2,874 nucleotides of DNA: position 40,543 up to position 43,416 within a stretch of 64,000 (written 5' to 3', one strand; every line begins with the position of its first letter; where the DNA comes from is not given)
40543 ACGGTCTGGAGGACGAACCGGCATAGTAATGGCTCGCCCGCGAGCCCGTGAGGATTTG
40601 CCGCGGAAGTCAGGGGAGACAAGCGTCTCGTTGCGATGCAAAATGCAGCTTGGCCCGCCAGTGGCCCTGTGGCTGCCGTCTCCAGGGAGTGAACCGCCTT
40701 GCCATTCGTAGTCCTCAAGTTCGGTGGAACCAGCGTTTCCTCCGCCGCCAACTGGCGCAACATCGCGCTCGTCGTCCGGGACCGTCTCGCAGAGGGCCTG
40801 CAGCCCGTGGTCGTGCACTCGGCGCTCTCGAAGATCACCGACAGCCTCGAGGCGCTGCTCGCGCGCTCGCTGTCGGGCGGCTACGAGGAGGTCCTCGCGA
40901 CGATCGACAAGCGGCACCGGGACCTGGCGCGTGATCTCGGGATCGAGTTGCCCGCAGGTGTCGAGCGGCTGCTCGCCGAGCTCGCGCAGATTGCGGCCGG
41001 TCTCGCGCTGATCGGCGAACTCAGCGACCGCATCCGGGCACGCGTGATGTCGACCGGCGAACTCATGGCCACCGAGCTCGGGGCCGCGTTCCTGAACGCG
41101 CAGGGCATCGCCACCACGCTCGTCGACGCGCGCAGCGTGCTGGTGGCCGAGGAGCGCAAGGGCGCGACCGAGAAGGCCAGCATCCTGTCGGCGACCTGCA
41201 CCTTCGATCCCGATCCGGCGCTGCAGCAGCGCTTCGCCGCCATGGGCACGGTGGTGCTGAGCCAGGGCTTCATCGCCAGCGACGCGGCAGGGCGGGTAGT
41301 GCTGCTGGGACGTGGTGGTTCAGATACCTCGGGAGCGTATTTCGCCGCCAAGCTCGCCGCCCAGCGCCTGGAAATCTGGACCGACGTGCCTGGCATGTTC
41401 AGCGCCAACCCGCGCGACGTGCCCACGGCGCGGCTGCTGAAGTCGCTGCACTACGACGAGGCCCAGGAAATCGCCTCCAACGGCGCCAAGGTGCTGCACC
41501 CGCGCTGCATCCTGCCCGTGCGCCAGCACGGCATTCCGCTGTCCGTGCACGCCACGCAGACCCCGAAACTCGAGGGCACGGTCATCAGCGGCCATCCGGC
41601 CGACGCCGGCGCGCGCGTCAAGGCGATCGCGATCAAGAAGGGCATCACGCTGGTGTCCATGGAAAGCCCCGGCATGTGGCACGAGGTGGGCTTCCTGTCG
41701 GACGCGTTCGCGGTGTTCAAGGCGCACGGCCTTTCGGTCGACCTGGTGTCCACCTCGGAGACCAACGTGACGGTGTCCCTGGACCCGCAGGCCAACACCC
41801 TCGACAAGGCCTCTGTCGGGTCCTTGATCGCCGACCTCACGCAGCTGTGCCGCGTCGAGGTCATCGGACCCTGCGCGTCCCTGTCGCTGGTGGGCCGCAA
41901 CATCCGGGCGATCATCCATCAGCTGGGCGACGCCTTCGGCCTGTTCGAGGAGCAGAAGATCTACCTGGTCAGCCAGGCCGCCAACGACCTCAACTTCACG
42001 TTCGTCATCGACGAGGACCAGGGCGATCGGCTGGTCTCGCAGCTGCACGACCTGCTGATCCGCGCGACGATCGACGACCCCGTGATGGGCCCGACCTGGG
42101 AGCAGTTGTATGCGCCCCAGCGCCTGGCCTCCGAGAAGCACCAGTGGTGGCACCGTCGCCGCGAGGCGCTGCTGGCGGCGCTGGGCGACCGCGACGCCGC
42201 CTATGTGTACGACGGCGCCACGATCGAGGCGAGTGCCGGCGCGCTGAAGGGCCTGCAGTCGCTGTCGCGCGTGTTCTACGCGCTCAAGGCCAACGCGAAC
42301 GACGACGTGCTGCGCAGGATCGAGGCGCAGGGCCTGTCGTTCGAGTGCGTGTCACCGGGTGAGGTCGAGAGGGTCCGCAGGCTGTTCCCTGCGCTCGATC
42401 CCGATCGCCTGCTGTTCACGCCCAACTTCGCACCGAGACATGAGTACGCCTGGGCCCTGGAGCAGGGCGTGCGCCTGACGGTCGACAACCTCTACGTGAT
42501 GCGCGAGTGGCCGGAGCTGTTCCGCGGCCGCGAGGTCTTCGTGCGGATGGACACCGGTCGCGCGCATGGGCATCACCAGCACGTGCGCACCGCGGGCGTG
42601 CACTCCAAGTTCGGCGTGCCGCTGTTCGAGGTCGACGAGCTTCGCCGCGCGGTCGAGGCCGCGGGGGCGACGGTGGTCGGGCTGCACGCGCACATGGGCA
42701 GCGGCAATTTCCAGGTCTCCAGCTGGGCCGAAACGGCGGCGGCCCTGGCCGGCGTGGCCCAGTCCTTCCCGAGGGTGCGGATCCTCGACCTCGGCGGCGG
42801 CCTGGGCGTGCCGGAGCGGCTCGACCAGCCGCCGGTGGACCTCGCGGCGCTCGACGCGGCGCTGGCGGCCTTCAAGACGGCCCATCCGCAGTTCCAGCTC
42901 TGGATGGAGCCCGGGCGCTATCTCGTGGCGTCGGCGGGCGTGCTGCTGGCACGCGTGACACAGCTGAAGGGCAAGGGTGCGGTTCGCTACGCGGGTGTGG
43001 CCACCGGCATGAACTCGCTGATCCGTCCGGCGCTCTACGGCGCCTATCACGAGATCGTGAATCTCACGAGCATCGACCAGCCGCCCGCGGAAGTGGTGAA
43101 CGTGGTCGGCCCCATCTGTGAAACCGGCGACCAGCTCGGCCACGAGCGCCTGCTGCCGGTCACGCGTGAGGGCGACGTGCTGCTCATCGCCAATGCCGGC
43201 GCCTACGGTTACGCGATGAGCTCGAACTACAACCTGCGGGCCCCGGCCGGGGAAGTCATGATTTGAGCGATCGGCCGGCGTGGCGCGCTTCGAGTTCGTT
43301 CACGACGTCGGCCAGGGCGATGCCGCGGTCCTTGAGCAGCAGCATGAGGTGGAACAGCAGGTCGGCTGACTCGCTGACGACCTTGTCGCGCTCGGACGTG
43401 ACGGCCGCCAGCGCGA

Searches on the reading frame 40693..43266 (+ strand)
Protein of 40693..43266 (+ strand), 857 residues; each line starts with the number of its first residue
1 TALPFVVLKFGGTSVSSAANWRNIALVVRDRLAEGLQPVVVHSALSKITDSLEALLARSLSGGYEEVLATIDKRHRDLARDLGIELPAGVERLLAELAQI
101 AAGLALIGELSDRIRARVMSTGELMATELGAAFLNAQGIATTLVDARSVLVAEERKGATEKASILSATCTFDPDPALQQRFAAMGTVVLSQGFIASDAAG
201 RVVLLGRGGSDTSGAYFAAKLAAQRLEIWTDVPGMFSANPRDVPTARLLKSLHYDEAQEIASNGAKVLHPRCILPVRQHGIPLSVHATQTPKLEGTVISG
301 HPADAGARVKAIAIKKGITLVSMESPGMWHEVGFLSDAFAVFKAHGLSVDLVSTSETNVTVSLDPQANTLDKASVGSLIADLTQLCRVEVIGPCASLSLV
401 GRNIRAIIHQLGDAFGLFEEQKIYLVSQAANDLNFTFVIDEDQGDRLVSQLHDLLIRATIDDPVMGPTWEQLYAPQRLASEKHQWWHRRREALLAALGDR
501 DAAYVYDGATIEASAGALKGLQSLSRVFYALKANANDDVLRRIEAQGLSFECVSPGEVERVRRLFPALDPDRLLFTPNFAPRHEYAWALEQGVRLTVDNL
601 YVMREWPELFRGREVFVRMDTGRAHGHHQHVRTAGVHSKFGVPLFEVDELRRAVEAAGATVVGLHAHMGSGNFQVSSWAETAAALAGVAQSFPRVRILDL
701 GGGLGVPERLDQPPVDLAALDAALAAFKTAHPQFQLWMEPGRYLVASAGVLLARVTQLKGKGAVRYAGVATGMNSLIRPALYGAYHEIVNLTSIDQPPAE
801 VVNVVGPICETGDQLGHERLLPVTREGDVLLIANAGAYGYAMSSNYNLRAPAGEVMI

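Call 22: search_protein_families(library=pfam, proteins=[window:40693-43266:+], max_evalue=0.01)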
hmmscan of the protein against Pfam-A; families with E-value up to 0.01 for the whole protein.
window:40693-43266:+ (857 aa): 5 families
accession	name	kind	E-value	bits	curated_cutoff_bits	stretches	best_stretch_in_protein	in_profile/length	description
PF00696.33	AA_kinase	-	2.4e-43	149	24.9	1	5-285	2-232/234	Amino acid kinase family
PF02784.22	Orn_Arg_deC_N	-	4.5e-39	134.8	23.4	1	524-746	17-247/247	Pyridoxal-dependent decarboxylase, pyridoxal binding domain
PF00278.28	Orn_DAP_Arg_deC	-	9.4e-23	80.8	23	1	504-836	2-95/95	Pyridoxal-dependent decarboxylase, C-terminal sheet domain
PF22468.2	ACT_9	-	6e-10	39.2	27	2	321-361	1-43/61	ACT domain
PF01842.31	ACT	-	0.008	16.4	27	0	332-359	11-38/66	ACT domain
